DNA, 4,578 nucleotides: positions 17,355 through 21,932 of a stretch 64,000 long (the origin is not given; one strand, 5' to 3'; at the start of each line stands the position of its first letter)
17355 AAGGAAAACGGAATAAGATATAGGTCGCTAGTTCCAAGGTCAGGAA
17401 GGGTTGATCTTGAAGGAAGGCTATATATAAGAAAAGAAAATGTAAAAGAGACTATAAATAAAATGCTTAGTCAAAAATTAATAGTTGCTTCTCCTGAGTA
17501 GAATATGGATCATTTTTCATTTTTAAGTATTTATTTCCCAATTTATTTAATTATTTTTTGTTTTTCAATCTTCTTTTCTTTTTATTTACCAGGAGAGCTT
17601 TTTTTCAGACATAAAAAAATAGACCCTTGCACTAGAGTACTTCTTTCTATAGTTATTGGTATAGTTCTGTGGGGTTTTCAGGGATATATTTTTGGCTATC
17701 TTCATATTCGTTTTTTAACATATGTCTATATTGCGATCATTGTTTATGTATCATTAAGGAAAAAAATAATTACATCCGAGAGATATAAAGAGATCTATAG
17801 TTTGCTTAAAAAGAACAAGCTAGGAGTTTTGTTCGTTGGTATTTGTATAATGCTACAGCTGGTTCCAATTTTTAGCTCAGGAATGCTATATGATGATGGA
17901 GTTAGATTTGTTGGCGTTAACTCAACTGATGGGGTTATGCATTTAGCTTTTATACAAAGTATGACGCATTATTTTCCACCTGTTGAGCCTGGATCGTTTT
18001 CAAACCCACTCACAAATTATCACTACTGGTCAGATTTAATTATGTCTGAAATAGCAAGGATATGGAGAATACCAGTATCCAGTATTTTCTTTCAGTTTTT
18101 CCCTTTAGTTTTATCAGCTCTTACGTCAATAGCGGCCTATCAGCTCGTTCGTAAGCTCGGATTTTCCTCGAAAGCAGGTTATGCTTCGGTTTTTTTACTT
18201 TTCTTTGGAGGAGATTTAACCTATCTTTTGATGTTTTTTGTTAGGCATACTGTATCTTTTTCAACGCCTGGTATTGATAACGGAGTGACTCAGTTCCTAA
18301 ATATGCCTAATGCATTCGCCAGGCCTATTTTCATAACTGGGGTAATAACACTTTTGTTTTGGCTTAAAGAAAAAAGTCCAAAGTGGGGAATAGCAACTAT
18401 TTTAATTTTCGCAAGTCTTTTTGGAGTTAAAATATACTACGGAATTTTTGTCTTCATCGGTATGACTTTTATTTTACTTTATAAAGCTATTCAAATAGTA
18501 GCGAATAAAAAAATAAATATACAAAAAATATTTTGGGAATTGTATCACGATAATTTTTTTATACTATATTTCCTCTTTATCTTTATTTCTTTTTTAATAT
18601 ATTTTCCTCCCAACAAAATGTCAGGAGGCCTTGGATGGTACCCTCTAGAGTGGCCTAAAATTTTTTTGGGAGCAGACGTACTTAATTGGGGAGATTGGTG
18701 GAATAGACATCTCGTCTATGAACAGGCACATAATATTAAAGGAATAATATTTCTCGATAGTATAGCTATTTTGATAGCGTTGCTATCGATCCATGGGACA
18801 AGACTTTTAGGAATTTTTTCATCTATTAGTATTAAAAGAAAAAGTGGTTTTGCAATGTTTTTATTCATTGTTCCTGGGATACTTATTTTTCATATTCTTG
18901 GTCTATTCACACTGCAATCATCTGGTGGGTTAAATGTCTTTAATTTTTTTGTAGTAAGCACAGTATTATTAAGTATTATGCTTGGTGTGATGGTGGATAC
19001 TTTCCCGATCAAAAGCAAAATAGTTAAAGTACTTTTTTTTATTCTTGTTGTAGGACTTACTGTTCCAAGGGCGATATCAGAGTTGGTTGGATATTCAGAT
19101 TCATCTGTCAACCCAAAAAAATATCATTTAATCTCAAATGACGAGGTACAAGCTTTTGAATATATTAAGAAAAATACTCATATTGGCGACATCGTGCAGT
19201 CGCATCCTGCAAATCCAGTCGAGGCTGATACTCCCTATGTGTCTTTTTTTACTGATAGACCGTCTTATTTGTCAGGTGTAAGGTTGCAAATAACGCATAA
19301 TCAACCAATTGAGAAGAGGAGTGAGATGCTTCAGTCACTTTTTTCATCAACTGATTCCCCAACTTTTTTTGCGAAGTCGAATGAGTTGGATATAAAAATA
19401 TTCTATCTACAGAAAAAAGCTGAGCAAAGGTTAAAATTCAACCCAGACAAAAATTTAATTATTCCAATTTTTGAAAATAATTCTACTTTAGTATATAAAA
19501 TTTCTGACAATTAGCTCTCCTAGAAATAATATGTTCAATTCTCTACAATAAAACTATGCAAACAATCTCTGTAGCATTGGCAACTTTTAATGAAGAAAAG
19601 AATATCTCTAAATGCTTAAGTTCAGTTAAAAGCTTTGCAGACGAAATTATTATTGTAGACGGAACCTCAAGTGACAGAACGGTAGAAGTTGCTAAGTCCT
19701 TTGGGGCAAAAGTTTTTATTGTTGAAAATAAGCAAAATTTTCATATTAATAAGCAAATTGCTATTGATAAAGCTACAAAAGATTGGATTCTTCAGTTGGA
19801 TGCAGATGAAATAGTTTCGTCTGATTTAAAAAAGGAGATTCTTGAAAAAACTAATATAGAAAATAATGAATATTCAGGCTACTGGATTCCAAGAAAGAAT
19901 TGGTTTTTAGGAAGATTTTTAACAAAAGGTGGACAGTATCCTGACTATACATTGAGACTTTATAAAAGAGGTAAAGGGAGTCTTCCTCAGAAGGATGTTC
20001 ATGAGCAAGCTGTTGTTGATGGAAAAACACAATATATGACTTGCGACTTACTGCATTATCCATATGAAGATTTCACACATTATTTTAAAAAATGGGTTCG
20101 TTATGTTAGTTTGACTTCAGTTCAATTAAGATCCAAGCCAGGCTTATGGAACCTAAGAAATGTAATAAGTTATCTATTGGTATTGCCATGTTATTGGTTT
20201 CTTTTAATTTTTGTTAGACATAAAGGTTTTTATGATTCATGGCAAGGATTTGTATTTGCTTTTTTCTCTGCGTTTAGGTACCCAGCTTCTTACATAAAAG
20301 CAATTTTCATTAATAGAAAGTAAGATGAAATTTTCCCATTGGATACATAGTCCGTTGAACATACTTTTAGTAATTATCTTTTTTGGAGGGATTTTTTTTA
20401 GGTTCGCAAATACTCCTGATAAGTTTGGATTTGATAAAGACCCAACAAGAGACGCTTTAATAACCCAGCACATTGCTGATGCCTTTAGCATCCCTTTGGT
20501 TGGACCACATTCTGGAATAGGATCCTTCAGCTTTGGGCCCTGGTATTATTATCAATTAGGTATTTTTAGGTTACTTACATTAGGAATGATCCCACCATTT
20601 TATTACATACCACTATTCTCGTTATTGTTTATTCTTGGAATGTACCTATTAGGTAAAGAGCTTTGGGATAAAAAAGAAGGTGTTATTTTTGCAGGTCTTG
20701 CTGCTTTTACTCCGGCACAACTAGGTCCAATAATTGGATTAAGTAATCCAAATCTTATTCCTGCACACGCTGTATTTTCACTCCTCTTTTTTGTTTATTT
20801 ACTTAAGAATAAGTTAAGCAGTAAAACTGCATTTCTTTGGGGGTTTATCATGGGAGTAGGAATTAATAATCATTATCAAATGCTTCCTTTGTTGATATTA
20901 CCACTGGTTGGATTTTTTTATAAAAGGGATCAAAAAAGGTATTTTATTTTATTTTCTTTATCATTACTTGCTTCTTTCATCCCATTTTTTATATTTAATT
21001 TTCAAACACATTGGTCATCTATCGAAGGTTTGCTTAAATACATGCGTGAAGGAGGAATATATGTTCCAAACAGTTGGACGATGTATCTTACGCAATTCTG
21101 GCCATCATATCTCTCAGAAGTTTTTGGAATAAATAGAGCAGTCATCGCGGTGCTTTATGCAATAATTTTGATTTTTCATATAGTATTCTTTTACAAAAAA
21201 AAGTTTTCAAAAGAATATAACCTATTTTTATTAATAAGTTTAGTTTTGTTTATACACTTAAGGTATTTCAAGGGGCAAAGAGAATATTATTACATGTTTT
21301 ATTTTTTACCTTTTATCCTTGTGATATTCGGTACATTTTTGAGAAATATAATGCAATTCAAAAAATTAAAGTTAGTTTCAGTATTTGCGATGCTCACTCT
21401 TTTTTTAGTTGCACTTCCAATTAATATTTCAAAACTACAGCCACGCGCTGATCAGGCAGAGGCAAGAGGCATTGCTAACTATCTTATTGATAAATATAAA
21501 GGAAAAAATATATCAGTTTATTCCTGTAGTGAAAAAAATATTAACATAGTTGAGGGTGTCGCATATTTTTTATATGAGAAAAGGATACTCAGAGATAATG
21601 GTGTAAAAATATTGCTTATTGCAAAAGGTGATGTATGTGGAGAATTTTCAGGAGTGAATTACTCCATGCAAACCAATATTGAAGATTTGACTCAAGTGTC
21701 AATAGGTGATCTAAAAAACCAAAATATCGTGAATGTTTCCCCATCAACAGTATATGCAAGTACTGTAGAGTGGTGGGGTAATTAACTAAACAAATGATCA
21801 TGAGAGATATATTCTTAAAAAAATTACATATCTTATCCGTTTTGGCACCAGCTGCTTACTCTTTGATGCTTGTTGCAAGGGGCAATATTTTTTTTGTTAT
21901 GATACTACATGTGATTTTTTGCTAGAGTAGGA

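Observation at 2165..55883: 54-kb, ~48-gene surface-glycosylation super-locus dominated by lipid-carrier-dependent (GT-C-type) membrane glycosyltransferases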

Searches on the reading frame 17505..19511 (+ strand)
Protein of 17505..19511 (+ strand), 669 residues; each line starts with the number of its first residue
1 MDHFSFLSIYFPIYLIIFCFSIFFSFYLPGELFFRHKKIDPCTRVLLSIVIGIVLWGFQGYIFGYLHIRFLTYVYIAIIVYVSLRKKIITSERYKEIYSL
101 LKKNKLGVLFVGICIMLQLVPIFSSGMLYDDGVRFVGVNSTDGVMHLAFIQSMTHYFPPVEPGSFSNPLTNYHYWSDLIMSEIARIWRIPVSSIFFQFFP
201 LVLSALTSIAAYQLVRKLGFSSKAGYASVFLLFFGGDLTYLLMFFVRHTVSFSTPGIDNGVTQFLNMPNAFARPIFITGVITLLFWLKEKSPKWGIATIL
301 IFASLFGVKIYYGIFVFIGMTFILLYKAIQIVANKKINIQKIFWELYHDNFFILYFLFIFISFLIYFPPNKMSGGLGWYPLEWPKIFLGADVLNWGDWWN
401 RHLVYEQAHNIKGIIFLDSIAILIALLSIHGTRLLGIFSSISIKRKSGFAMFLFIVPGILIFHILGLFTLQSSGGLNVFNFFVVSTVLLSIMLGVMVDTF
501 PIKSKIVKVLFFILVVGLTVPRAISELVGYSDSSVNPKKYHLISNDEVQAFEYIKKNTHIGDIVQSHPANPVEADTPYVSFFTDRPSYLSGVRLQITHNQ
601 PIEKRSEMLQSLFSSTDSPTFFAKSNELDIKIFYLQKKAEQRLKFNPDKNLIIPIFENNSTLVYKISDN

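Call 4: search_protein_families(library=pfam, proteins=[window:17505-19511:+], max_evalue=0.01)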
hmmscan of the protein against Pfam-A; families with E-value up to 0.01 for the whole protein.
window:17505-19511:+ (669 aa): 0 families

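Call 13: search_protein_families(library=ncbifam, proteins=[window:17505-19511:+], max_evalue=0.1)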
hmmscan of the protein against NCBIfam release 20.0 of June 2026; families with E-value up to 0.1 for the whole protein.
window:17505-19511:+ (669 aa): 1 family
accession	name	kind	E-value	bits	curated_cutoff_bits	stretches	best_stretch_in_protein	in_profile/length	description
NF006541.1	PRK09038.1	equivalog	0.066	12.8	283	0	528-580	33-84/253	flagellar motor protein MotD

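Call 18: search_protein_families(library=pfam, proteins=[window:17505-19511:+], max_evalue=10)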
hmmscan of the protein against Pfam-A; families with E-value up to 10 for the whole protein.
window:17505-19511:+ (669 aa): 0 families

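Call 20: find_homologous_proteins(query=window:17505-19511:+, max_evalue=0.00001)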
Query window:17505-19511:+ (669 aa): 132 proteins with E <= 0.00001 among 8000 candidates; the best 120 are listed.
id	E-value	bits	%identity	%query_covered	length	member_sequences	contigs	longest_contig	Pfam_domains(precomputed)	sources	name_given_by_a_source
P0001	0.0e+0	1489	100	100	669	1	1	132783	-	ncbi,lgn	-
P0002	0.0e+0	1025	68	100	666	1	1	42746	-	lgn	-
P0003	3.1e-222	758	50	100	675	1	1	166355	-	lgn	-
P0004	5.1e-210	718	50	96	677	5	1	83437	-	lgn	-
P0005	2.5e-208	712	49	100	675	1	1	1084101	-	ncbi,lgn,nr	ncbi:MAG: hypothetical protein KatS3mg089_0392 [Patescibacteria group bacterium]|nr:MAG: hypothetica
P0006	9.5e-208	710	48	100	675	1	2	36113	-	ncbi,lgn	-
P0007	2.6e-206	706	48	100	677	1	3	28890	-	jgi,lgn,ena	-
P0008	3.5e-206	705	49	100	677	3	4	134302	-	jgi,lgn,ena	-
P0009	1.4e-205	703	48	100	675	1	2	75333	-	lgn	-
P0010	1.6e-203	696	48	100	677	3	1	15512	-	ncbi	-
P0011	5.1e-202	691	47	100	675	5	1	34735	-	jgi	-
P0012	2.4e-200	686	47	100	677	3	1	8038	-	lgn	-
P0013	2.3e-197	676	48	96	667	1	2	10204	-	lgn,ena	-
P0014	7.6e-197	674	45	100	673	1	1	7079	-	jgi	jgi:hypothetical protein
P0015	7.3e-187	641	46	100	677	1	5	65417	-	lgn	-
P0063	2.5e-148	514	39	99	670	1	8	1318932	-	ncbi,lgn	-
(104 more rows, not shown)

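Call 23: find_encoding_contigs(protein=P0001, flank=10000, max_places=4)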
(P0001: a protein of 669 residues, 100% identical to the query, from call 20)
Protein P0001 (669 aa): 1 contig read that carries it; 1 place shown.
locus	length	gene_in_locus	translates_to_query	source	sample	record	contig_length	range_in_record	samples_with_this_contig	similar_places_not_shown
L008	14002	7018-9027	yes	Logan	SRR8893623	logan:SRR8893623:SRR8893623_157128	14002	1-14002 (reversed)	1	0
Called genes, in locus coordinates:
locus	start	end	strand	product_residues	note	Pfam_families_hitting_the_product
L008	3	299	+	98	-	?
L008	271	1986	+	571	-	PF13231:PMT_2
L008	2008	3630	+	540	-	PF02366:PMT (weak), PF13231:PMT_2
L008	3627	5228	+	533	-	PF13231:PMT_2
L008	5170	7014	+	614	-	-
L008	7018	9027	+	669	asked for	-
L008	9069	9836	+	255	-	PF00535:Glycos_transf_2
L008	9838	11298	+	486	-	-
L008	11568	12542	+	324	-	PF01073:3Beta_HSD, PF01370:Epimerase, PF02719:Polysacc_synt_2, PF04321:RmlD_sub_bind, PF07993:NAD_binding_4 (faint), PF16363:GDP_Man_Dehyd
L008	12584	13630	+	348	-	PF13439:Glyco_transf_4, PF13579:Glyco_trans_4_4, PF00534:Glycos_transf_1, PF13692:Glyco_trans_1_4, PF20706:GT4-conflict (weak)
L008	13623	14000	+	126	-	?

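Call 25: search_solved_structures(query=A1, max_evalue=10)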
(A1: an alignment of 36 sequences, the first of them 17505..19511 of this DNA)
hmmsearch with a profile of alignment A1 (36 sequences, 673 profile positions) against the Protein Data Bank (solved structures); distinct sequences matched with E-value up to 10: 3.
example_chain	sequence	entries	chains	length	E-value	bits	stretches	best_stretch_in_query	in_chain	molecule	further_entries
7vd5_16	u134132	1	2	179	0.67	11.3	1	219-289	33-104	Fcpb3, Fucoxanthin chlorophyll a/c-binding protein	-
7vd6_16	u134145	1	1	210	0.91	10.8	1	219-288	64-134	Fcpb3, Fucoxanthin chlorophyll a/c-binding protein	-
8wcl_6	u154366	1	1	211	0.91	10.8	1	219-288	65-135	Chlorophyll a/c-binding protein Lhcf6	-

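Call 26: find_encoding_contigs(protein=P0005, flank=10000, max_places=2)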
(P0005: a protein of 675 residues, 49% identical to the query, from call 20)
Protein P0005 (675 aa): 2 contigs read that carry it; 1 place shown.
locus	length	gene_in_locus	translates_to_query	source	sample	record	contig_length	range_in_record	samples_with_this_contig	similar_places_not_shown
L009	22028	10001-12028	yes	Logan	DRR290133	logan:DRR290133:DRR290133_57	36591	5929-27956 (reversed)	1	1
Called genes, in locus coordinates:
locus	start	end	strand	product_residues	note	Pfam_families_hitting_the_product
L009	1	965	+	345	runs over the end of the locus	PF00534:Glycos_transf_1, PF13692:Glyco_trans_1_4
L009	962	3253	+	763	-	PF09586:YfhO (faint)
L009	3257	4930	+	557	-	PF13231:PMT_2 (weak)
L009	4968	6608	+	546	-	PF02366:PMT, PF13231:PMT_2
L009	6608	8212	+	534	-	PF13231:PMT_2 (weak)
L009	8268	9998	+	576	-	-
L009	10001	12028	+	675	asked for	-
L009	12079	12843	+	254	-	PF00535:Glycos_transf_2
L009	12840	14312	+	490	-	-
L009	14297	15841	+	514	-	-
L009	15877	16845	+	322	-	PF01073:3Beta_HSD, PF01370:Epimerase, PF02719:Polysacc_synt_2, PF04321:RmlD_sub_bind, PF13460:NAD_binding_10, PF16363:GDP_Man_Dehyd, PF07993:NAD_binding_4 (weak)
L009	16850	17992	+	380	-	-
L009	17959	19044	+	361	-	PF13439:Glyco_transf_4, PF13579:Glyco_trans_4_4, PF00534:Glycos_transf_1, PF13692:Glyco_trans_1_4, PF13524:Glyco_trans_1_2 (weak), PF20706:GT4-conflict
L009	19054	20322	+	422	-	PF01943:Polysacc_synt, PF13440:Polysacc_synt_3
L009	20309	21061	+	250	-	PF00535:Glycos_transf_2, PF10111:Glyco_tranf_2_2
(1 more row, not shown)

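Call 27: find_encoding_contigs(protein=P0063, flank=10000, max_places=2)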
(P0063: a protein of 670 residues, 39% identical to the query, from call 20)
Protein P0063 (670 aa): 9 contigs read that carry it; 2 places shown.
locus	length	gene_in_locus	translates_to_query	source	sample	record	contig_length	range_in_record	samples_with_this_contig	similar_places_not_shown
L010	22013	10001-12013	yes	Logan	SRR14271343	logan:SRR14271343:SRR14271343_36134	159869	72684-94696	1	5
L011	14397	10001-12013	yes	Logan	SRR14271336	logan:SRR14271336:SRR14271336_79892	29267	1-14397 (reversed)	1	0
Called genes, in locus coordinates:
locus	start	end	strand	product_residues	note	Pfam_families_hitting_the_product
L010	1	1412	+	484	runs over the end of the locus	PF26314:MptA_B_family, PF09594:GT87 (weak)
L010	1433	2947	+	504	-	PF13231:PMT_2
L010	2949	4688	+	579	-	PF10131:PTPS_related (weak)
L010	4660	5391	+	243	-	PF00535:Glycos_transf_2, PF10111:Glyco_tranf_2_2 (weak), PF13641:Glyco_tranf_2_3 (weak)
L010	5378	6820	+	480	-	PF01943:Polysacc_synt, PF13440:Polysacc_synt_3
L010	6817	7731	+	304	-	PF00535:Glycos_transf_2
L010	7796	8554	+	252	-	PF00535:Glycos_transf_2, PF10111:Glyco_tranf_2_2 (weak)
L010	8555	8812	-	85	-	PF18893:DUF5652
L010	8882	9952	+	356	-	PF00534:Glycos_transf_1, PF13692:Glyco_trans_1_4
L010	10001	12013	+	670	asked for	-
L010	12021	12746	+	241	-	PF00535:Glycos_transf_2, PF10111:Glyco_tranf_2_2, PF13641:Glyco_tranf_2_3 (weak)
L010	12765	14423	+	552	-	PF13231:PMT_2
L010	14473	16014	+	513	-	PF13231:PMT_2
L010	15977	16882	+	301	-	PF00535:Glycos_transf_2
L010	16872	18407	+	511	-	-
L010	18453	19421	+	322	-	PF01073:3Beta_HSD, PF01370:Epimerase, PF02719:Polysacc_synt_2, PF04321:RmlD_sub_bind, PF05368:NmrA (weak), PF13460:NAD_binding_10, PF16363:GDP_Man_Dehyd, PF07993:NAD_binding_4 (weak)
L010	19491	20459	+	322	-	PF01073:3Beta_HSD, PF01370:Epimerase, PF02719:Polysacc_synt_2, PF04321:RmlD_sub_bind, PF05368:NmrA (faint), PF07993:NAD_binding_4 (faint), PF13460:NAD_binding_10 (weak), PF16363:GDP_Man_Dehyd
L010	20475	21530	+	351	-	PF13439:Glyco_transf_4, PF00534:Glycos_transf_1, PF13692:Glyco_trans_1_4, PF13524:Glyco_trans_1_2 (weak)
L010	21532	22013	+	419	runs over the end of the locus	PF01943:Polysacc_synt, PF13440:Polysacc_synt_3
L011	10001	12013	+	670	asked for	-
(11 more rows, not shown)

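Call 40: predict_structure(alignment_id=A1)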
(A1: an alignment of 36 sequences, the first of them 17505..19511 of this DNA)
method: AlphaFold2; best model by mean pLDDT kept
length: 669 residues; sequences in the alignment: 36
mean_pLDDT: 92.0   pTM: 0.93
mean pLDDT of the five models: 92.0, 91.8, 91.3, 90.1, 90.0
residues with pLDDT >= 90: 504; 70-90: 153; 50-70: 12; < 50: 0
segments of 3 or more residues with pLDDT < 50: none
pLDDT, mean of each block of 10 residues (from residue 1): 88 97 97 93 96 97 94 97 92 89 94 95 94 93 94 91 87 87 97 97 97 97 96 89 87 73 90 98 96 96 96 97 93 75 80 94 87 82 85 83 94 95 92 92 93 96 94 83 95 91 83 89 91 91 96 96 95 93 95 86 94 97 97 97 95 97 92
secondary structure, 60 per line:
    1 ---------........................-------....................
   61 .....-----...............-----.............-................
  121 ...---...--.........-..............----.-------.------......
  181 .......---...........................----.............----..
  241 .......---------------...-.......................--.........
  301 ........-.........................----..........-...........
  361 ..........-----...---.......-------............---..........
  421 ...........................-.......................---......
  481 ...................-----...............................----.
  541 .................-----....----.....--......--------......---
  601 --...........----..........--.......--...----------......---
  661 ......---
elements in order: H10-33 H41-65 H71-85 H91-103 H105-123 E127-129 E132-136 H137-140 H142-155 H175-187 H191-217 H222-234 H239-247 H267-289 H292-308 H310-334 H339-348 H350-370 E376-378 H382-388 H396-407 H411-447 H449-468 E469-471 H476-499 H505-535 E540-544 H545-557 E563-566 H571-575 H578-583 H592-597 H603-613 H618-627 E630-636 E652-657 E661-666

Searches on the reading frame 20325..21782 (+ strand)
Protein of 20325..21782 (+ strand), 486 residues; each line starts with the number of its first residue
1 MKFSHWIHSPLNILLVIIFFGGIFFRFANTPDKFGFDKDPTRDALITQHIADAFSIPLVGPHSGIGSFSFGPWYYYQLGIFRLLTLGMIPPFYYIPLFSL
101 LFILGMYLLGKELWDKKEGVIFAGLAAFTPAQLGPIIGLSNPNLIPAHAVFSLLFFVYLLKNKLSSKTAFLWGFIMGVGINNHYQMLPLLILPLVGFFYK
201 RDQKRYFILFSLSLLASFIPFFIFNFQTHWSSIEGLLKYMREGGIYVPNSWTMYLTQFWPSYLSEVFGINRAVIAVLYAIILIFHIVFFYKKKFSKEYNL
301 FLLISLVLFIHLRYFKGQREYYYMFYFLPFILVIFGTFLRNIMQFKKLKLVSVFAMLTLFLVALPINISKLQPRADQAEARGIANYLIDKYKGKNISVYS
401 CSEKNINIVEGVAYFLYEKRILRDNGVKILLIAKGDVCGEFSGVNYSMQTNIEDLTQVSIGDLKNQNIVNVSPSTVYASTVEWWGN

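Call 4: search_protein_families(library=pfam, proteins=[window:20325-21782:+], max_evalue=0.01)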
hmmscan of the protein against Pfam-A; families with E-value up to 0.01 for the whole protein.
window:20325-21782:+ (486 aa): 1 family
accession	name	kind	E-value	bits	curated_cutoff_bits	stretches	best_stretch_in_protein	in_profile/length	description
PF13231.12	PMT_2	-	0.00015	22.5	26.1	1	97-222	30-152/160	Dolichyl-phosphate-mannose-protein mannosyltransferase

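Call 13: search_protein_families(library=ncbifam, proteins=[window:20325-21782:+], max_evalue=0.1)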
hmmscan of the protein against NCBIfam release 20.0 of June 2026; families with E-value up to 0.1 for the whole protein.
window:20325-21782:+ (486 aa): 1 family
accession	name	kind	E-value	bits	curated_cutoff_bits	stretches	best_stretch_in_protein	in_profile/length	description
TIGR04154.1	archaeo_STT3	subfamily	0.0076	14.6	450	1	93-133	100-140/831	oligosaccharyl transferase, archaeosortase A system-associated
